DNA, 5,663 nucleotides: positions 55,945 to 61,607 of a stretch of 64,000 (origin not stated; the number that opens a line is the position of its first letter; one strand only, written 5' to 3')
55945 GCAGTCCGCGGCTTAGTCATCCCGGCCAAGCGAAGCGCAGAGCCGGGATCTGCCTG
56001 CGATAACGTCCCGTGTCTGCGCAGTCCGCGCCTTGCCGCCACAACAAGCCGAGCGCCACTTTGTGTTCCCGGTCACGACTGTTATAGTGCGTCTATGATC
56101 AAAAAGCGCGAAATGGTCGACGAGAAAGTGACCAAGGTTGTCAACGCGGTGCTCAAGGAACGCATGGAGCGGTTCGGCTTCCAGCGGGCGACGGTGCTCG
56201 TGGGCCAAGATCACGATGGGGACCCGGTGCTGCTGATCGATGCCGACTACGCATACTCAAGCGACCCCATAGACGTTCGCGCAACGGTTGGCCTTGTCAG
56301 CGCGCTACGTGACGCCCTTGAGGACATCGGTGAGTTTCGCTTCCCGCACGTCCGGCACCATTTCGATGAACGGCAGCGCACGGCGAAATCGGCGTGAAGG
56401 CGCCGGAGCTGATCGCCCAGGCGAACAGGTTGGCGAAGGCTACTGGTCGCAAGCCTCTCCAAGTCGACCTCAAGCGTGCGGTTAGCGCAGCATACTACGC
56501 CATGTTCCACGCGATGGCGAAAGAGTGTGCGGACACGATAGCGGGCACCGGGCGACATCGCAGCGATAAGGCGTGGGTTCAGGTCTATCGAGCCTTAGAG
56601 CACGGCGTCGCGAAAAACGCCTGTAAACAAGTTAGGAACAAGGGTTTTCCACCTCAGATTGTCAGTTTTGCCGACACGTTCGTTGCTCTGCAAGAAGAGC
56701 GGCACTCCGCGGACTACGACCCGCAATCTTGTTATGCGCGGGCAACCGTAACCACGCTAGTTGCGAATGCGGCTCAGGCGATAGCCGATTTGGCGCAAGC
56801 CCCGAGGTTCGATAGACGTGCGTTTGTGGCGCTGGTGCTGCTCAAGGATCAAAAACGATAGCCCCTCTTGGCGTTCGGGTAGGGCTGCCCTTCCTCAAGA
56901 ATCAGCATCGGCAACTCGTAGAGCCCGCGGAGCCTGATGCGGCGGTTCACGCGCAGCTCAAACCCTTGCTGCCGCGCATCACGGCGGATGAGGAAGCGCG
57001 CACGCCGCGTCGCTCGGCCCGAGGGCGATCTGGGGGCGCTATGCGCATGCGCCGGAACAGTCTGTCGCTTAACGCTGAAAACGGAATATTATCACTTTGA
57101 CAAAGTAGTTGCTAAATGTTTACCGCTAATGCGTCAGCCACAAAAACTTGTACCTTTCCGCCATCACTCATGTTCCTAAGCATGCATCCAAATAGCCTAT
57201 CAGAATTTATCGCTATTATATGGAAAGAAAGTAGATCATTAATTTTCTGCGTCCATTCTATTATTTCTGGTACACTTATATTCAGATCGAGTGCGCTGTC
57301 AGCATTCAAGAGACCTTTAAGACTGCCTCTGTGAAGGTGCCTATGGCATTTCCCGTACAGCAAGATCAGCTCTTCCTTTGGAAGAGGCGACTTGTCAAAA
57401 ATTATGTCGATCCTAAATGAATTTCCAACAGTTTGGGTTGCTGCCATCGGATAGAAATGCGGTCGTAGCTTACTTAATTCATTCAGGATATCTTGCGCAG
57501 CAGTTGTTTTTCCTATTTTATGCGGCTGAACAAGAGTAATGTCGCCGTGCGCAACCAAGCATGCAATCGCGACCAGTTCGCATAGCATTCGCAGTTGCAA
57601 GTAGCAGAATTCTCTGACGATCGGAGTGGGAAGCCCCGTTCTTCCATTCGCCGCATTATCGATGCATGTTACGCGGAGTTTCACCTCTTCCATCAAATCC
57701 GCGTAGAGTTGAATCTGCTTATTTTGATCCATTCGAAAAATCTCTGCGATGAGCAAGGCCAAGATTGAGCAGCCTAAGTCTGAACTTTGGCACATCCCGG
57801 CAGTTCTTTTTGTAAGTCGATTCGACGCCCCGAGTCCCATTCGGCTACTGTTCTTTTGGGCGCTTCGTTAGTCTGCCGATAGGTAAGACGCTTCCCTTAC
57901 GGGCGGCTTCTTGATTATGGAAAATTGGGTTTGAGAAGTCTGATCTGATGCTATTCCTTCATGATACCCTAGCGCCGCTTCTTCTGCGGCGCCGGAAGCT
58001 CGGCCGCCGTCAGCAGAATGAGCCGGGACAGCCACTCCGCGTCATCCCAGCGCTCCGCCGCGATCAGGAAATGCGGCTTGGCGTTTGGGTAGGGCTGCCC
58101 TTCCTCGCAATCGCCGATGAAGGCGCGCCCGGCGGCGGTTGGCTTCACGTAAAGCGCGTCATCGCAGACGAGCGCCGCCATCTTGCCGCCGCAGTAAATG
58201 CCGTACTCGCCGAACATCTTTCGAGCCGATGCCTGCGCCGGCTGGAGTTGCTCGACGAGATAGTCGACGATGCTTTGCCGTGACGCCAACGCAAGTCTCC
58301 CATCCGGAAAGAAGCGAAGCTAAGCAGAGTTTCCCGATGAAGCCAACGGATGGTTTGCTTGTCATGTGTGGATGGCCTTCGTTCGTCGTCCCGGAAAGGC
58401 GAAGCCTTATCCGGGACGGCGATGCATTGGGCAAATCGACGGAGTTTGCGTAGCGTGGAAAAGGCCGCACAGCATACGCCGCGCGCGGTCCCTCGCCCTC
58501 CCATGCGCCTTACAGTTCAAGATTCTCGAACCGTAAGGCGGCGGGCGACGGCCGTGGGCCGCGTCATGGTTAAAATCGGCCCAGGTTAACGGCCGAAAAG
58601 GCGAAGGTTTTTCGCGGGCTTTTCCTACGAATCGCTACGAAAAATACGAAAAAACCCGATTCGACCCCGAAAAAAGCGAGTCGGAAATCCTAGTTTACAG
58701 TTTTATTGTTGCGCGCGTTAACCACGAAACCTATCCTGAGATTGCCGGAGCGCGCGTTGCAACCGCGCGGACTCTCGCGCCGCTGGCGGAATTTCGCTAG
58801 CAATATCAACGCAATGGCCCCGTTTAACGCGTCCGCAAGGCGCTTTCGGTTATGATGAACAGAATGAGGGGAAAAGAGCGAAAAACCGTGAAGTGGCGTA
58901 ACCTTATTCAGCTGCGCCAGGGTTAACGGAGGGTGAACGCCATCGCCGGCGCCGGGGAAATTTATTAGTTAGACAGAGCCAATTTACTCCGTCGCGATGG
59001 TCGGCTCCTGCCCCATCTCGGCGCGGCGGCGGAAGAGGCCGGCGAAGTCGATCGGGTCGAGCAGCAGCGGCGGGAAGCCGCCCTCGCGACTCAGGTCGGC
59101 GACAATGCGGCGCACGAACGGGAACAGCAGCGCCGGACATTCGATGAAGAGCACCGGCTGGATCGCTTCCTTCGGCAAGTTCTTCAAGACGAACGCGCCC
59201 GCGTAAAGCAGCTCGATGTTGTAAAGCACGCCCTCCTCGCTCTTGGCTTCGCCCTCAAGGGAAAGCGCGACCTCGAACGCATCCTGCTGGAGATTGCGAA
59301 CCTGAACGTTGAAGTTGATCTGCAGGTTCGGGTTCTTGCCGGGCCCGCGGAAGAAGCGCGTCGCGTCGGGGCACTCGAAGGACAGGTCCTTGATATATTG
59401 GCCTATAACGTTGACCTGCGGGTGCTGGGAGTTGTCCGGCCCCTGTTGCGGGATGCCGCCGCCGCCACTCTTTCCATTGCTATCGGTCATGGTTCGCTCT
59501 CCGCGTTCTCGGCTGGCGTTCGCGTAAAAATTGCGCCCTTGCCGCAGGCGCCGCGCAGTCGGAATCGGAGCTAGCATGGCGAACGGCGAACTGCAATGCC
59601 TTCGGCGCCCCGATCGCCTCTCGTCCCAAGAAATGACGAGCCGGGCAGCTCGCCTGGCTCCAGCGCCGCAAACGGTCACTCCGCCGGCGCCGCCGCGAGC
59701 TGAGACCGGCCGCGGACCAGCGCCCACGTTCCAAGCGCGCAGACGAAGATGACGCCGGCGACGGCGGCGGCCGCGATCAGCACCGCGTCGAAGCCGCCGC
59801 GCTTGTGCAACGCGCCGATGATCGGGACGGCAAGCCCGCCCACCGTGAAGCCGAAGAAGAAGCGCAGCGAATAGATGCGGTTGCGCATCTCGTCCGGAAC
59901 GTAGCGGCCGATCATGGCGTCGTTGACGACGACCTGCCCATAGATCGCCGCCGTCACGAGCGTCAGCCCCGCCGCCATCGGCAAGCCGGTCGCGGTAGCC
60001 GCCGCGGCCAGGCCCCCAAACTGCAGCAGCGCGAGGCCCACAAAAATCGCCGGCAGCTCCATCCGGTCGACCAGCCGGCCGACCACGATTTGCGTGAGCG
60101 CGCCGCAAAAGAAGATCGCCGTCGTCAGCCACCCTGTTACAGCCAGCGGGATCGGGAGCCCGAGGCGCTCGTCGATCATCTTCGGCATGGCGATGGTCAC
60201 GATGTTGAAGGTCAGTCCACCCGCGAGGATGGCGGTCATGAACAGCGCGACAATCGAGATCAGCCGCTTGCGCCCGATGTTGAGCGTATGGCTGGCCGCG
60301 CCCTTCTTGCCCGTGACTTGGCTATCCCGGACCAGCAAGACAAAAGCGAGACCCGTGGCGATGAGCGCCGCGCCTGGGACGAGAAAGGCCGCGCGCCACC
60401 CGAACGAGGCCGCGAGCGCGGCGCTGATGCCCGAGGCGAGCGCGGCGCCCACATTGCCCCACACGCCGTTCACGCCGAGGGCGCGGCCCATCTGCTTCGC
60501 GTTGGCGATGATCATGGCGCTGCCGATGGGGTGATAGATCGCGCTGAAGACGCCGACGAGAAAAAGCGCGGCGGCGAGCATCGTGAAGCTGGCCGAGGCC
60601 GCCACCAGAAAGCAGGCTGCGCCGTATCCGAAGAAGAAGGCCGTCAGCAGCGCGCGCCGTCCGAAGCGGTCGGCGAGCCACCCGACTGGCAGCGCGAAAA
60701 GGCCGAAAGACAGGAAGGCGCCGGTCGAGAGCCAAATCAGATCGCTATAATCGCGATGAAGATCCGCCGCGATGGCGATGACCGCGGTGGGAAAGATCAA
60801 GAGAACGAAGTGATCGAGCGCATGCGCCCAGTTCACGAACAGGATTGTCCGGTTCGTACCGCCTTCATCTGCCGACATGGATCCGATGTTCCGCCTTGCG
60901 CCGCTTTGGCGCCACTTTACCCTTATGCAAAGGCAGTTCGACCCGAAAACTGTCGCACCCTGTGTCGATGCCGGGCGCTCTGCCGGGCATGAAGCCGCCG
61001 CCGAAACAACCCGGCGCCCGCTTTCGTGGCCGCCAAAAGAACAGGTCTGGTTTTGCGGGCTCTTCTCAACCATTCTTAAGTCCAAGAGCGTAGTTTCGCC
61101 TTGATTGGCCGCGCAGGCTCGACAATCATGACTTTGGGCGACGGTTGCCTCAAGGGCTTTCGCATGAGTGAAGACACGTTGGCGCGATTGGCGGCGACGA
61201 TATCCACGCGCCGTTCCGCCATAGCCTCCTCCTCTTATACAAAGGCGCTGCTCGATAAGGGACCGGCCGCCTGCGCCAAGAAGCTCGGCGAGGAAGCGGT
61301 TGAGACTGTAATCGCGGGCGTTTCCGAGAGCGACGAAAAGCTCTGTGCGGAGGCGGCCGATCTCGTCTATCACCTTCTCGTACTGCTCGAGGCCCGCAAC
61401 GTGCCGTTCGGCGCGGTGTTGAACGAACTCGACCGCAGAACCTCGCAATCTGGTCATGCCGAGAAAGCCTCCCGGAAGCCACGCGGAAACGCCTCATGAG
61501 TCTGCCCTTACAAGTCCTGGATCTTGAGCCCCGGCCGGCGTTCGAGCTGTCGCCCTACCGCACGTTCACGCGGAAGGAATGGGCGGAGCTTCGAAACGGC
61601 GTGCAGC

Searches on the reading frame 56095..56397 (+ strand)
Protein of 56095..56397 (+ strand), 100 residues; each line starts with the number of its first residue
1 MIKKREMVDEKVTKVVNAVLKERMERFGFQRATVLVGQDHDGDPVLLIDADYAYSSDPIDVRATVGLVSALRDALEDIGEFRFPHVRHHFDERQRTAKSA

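Call 55: search_protein_families(library=pfam, max_evalue=0.01, proteins=[window:56095-56397:+])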
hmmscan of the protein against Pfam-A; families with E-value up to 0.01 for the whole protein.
window:56095-56397:+ (100 aa): 0 families

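Call 56: search_protein_families(library=phrogs, max_evalue=0.01, proteins=[window:56095-56397:+])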
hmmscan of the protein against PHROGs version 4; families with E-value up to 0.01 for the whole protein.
window:56095-56397:+ (100 aa): 1 family
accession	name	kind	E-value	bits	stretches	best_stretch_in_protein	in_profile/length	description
phrog_36055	-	unknown function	0.0072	17.4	0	30-67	16-54/66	-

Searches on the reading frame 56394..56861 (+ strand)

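Call 55: search_protein_families(library=pfam, max_evalue=0.01, proteins=[window:56394-56861:+])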
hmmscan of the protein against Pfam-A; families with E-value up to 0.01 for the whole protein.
window:56394-56861:+ (155 aa): 0 families

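Call 56: search_protein_families(library=phrogs, max_evalue=0.01, proteins=[window:56394-56861:+])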
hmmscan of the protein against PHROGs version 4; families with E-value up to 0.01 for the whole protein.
window:56394-56861:+ (155 aa): 1 family
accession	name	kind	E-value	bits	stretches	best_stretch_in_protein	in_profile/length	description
phrog_5176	-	unknown function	2e-05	25.3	1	22-134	20-127/132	-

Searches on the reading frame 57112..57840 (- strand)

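Call 16: search_protein_families(library=pfam, proteins=[window:57112-57840:-])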
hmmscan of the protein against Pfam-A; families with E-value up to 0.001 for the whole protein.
window:57112-57840:- (242 aa): 0 families

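Call 55: search_protein_families(library=pfam, max_evalue=0.01, proteins=[window:57112-57762:-])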
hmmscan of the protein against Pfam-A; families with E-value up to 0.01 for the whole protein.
window:57112-57762:- (216 aa): 0 families

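Call 56: search_protein_families(library=phrogs, max_evalue=0.01, proteins=[window:57112-57762:-])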
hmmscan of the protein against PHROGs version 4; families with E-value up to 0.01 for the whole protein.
window:57112-57762:- (216 aa): 1 family
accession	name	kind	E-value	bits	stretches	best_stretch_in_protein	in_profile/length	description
phrog_13799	-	unknown function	7.8e-16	59.2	1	14-185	3-167/198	-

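Call 96: search_protein_families(library=padloc, max_evalue=0.001, proteins=[window:57112-57762:-])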
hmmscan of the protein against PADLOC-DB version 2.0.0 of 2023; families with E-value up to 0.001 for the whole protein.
window:57112-57762:- (216 aa): 0 families

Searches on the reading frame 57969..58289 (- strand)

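Call 55: search_protein_families(library=pfam, max_evalue=0.01, proteins=[window:57969-58289:-])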
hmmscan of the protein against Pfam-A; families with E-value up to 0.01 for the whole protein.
window:57969-58289:- (106 aa): 1 family
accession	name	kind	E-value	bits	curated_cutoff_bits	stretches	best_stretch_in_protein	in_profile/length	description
PF04993.18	TfoX_N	-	6.9e-16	58.6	30.1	1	19-94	8-87/91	TfoX N-terminal domain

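Call 56: search_protein_families(library=phrogs, max_evalue=0.01, proteins=[window:57969-58289:-])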
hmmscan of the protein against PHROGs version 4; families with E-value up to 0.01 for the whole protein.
window:57969-58289:- (106 aa): 0 families

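Call 96: search_protein_families(library=padloc, max_evalue=0.001, proteins=[window:57969-58289:-])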
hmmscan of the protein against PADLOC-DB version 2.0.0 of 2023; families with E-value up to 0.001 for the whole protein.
window:57969-58289:- (106 aa): 0 families

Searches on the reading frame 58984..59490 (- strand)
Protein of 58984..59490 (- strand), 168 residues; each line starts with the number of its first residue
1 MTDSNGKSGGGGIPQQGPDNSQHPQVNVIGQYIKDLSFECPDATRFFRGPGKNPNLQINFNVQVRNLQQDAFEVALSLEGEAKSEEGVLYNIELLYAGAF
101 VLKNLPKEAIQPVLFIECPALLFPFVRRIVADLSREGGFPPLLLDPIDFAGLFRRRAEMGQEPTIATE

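Call 28: find_homologous_proteins(query=window:58984-59490:-, max_evalue=1e-30)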
Query window:58984-59490:- (168 aa): 6277 proteins with E <= 1e-30 among 7565 candidates; the best 120 are listed.
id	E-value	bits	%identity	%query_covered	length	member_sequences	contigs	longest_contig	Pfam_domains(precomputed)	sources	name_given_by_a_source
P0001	4.5e-104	364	96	100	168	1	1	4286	PF02556.20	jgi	jgi:preprotein translocase subunit SecB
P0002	1.9e-101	355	93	100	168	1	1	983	PF02556.20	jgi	jgi:preprotein translocase subunit SecB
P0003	2.1e-97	342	92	100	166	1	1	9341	PF02556.20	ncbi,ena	-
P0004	5.6e-97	340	92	100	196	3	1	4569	PF02556.20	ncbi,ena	-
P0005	2.0e-96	339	90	100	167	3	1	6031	PF02556.20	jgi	jgi:preprotein translocase subunit SecB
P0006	4.7e-96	337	88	100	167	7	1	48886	PF02556.20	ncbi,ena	-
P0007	3.5e-95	335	92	92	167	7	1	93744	PF02556.20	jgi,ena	-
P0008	1.5e-94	333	86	100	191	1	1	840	PF02556.20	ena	-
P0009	2.0e-94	332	88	100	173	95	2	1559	PF02556.20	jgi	jgi:preprotein translocase subunit SecB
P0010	2.1e-94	332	89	100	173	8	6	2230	PF02556.20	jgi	jgi:preprotein translocase subunit SecB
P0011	6.1e-94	331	86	100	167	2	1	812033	PF02556.20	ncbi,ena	-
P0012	1.0e-93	330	88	100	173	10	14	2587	PF02556.20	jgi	jgi:preprotein translocase subunit SecB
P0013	3.4e-93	328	87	100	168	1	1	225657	PF02556.20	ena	-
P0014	3.5e-93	328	87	100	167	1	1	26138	PF02556.20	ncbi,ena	-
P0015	2.5e-92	325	89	100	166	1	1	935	PF02556.20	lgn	-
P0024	3.1e-88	312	93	89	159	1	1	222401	PF02556.20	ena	-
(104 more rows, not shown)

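Call 30: find_encoding_contigs(protein=P0024, flank=10000, max_places=2)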
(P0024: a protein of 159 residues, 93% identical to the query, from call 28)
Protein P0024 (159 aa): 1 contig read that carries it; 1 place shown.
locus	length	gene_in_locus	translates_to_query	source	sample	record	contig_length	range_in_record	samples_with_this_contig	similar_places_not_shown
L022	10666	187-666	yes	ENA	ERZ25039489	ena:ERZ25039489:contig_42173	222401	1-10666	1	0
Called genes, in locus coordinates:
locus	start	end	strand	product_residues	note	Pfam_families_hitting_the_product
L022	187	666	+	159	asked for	PF02556:SecB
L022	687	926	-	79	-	-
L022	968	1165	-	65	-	-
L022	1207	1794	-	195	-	PF00765:Autoind_synth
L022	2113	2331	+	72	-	-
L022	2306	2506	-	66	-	-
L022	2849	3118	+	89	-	-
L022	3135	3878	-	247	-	PF03472:Autoind_bind, PF00196:GerE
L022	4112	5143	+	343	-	PF01118:Semialdhyde_dh, PF02774:Semialdhyde_dhC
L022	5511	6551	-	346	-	PF01512:Complex1_51K, PF10531:SLBB, PF22461:SLBB_2, PF10589:NADH_4Fe-4S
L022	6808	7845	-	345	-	PF01257:2Fe-2S_thioredx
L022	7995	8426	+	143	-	-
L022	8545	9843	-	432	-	PF00078:RVT_1, PF08388:GIIM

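Call 31: find_encoding_contigs(protein=P0007, flank=10000, max_places=2)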
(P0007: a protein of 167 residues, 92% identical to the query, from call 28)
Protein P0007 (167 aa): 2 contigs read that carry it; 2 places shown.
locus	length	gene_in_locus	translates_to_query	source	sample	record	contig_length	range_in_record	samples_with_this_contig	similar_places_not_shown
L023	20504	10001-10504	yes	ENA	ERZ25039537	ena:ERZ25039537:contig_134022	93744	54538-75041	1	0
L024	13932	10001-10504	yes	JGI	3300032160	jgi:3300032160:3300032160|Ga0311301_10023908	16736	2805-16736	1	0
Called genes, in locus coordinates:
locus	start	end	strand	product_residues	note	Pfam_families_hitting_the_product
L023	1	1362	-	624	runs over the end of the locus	PF00496:SBP_bac_5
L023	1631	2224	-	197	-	-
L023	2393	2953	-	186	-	PF00034:Cytochrom_C (faint)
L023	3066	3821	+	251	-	PF02348:CTP_transf_3, PF12804:NTP_transf_3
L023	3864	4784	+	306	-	PF00800:PDT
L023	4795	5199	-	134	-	PF01850:PIN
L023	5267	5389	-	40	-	PF09957:VapB_antitoxin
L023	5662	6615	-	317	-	PF00293:NUDIX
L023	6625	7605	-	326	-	PF00485:PRK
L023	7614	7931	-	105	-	PF01503:PRA-PH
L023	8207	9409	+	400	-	PF07690:MFS_1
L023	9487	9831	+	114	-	-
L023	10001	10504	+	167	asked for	PF02556:SecB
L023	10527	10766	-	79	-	-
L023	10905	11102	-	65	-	-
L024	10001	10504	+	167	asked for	PF02556:SecB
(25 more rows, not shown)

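Call 32: find_encoding_contigs(protein=P0011, flank=10000, max_places=2)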
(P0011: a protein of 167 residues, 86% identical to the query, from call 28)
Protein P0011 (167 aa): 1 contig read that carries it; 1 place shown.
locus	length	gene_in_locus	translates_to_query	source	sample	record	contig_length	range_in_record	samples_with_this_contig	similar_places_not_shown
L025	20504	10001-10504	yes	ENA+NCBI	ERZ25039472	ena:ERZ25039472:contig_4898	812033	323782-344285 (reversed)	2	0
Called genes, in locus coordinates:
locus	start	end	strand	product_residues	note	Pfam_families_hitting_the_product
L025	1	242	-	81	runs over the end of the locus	-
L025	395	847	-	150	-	-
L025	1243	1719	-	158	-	PF01668:SmpB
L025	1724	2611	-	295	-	PF00701:DHDPS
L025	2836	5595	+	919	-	PF01464:SLT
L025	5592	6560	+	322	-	PF00561:Abhydrolase_1, PF12146:Hydrolase_4, PF12697:Abhydrolase_6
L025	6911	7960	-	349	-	PF00293:NUDIX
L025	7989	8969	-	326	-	PF00485:PRK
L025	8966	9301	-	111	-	PF01503:PRA-PH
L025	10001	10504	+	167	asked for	PF02556:SecB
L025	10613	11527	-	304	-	PF00800:PDT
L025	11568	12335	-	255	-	PF02348:CTP_transf_3, PF12804:NTP_transf_3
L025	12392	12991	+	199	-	-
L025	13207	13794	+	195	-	-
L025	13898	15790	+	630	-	PF00496:SBP_bac_5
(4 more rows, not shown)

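Call 33: find_encoding_contigs(protein=P0013, flank=10000, max_places=2)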
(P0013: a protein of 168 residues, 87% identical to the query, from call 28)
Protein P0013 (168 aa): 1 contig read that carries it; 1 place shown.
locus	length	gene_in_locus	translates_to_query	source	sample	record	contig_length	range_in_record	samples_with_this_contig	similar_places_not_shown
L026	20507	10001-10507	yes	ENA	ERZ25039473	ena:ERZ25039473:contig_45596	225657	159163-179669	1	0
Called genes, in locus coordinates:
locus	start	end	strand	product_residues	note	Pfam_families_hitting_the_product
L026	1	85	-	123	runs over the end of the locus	-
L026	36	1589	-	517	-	PF00496:SBP_bac_5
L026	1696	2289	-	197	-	-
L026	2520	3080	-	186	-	PF00034:Cytochrom_C (weak)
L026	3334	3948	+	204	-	PF02348:CTP_transf_3, PF12804:NTP_transf_3 (faint)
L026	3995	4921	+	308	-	PF00800:PDT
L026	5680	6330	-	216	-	PF00293:NUDIX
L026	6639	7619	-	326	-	PF00485:PRK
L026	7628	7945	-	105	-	PF01503:PRA-PH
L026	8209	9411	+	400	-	PF07690:MFS_1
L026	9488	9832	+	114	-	-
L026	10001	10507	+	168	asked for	PF02556:SecB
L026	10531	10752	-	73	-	-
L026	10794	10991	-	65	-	-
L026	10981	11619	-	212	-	PF00765:Autoind_synth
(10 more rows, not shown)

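Call 60: find_encoding_contigs(protein=P0001, flank=10000, max_places=3)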
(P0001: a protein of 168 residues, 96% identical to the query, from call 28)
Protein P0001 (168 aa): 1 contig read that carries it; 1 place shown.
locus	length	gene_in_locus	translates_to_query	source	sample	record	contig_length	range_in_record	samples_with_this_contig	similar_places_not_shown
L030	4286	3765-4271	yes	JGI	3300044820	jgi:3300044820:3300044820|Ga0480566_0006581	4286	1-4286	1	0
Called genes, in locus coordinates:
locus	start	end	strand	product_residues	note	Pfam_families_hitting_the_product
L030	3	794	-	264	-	?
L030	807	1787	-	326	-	PF00485:PRK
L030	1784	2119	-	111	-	PF01503:PRA-PH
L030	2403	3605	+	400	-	PF07690:MFS_1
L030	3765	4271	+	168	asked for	PF02556:SecB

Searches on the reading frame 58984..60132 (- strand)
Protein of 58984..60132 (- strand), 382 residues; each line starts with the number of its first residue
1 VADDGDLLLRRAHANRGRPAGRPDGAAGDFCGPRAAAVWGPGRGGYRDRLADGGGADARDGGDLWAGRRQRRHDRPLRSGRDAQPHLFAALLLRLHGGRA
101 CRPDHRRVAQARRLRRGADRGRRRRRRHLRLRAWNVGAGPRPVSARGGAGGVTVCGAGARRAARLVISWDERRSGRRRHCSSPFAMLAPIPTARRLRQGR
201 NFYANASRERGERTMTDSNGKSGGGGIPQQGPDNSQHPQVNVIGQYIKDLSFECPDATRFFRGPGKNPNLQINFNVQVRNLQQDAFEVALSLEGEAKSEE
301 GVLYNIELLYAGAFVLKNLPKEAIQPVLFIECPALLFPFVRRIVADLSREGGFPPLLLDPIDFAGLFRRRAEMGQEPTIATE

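Call 16: search_protein_families(library=pfam, proteins=[window:58984-60132:-])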
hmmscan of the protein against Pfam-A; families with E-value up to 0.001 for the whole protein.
window:58984-60132:- (382 aa): 1 family
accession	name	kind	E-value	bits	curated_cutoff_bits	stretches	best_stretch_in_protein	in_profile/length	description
PF02556.19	SecB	-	6.5e-48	162.7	26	1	234-371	2-138/141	Preprotein translocase subunit SecB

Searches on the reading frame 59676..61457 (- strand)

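Call 16: search_protein_families(library=pfam, proteins=[window:59676-61457:-])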
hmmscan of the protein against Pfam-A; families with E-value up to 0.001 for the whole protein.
window:59676-61457:- (593 aa): 1 family
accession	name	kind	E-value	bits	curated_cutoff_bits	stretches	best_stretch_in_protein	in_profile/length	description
PF07690.21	MFS_1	-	1.2e-41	143.3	33.4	2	213-435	9-235/347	Major Facilitator Superfamily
